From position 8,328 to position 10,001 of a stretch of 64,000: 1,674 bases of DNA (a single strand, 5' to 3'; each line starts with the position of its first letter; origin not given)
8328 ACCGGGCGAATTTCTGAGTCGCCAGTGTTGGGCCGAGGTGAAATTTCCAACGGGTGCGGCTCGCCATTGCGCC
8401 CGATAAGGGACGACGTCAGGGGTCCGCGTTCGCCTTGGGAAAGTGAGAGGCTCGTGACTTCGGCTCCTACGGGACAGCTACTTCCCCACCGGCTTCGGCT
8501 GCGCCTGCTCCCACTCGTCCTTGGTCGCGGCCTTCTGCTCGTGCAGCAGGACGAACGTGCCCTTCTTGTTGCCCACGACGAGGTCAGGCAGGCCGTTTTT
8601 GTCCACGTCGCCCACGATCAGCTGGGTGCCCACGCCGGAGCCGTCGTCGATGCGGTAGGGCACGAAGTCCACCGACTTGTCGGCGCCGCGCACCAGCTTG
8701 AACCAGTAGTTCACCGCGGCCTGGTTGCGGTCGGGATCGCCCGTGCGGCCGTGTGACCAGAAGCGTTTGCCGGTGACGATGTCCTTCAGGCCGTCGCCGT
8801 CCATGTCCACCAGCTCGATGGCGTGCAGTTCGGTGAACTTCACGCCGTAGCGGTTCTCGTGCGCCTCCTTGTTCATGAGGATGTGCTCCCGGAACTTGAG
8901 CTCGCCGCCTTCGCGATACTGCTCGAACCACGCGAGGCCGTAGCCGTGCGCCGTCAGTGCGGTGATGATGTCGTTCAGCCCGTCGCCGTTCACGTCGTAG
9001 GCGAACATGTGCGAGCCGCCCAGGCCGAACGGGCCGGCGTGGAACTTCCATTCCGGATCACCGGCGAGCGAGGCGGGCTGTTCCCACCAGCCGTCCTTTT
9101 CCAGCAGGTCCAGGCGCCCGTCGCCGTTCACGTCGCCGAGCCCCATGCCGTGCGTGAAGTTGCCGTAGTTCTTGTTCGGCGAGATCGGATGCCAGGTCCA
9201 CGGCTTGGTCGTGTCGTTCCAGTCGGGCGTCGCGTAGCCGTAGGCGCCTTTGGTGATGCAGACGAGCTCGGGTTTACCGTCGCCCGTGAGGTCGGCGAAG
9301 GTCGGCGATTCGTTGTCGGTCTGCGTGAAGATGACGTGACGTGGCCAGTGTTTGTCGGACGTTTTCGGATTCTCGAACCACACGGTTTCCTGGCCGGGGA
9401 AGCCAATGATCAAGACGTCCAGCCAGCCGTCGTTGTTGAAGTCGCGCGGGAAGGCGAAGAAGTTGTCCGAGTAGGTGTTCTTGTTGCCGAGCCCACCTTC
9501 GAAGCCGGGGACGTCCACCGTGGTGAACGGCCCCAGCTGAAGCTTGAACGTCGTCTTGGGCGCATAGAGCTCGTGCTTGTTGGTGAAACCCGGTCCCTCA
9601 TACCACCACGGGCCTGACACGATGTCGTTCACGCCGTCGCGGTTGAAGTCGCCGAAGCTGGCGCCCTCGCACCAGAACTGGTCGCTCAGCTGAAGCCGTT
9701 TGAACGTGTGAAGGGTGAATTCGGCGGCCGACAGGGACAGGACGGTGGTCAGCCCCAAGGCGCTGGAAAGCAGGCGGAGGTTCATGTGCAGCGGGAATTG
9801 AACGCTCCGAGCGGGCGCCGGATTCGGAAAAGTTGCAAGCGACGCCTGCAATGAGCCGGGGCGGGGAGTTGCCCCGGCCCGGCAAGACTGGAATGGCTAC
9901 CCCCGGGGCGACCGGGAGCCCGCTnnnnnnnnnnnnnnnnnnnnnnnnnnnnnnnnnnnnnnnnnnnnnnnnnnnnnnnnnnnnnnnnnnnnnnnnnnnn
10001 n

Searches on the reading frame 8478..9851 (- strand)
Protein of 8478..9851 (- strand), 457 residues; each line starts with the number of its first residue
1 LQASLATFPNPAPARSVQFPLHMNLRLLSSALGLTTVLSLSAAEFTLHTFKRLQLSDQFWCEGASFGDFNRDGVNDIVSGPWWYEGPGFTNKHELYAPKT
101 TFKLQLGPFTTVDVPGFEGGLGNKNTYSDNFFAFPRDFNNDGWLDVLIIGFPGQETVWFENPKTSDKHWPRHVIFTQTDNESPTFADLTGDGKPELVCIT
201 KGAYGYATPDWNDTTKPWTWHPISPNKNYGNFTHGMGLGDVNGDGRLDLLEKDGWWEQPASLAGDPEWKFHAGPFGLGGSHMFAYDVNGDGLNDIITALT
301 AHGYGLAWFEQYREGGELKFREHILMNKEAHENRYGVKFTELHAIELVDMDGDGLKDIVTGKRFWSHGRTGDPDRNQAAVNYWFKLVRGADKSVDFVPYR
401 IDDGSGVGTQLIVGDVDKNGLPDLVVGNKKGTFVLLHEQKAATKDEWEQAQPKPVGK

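Call 23: search_protein_families(library=pfam, proteins=[window:8478-9851:-], max_evalue=0.01)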
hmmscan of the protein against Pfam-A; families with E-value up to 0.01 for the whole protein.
window:8478-9851:- (457 aa): 4 families
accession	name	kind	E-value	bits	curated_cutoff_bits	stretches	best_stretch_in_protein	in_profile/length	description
PF13517.12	FG-GAP_3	-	9.6e-31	106.6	26.9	4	137-197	1-60/61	FG-GAP-like repeat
PF01839.29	FG-GAP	-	6e-25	87.1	22.1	1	408-428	2-22/37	FG-GAP repeat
PF16743.10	PliI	-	0.0031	17.6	27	0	183-202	62-81/123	Periplasmic lysozyme inhibitor of I-type lysozyme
PF14783.12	BBS2_Mid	-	0.007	16.9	27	0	341-367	79-102/108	Ciliary BBSome complex subunit 2, middle region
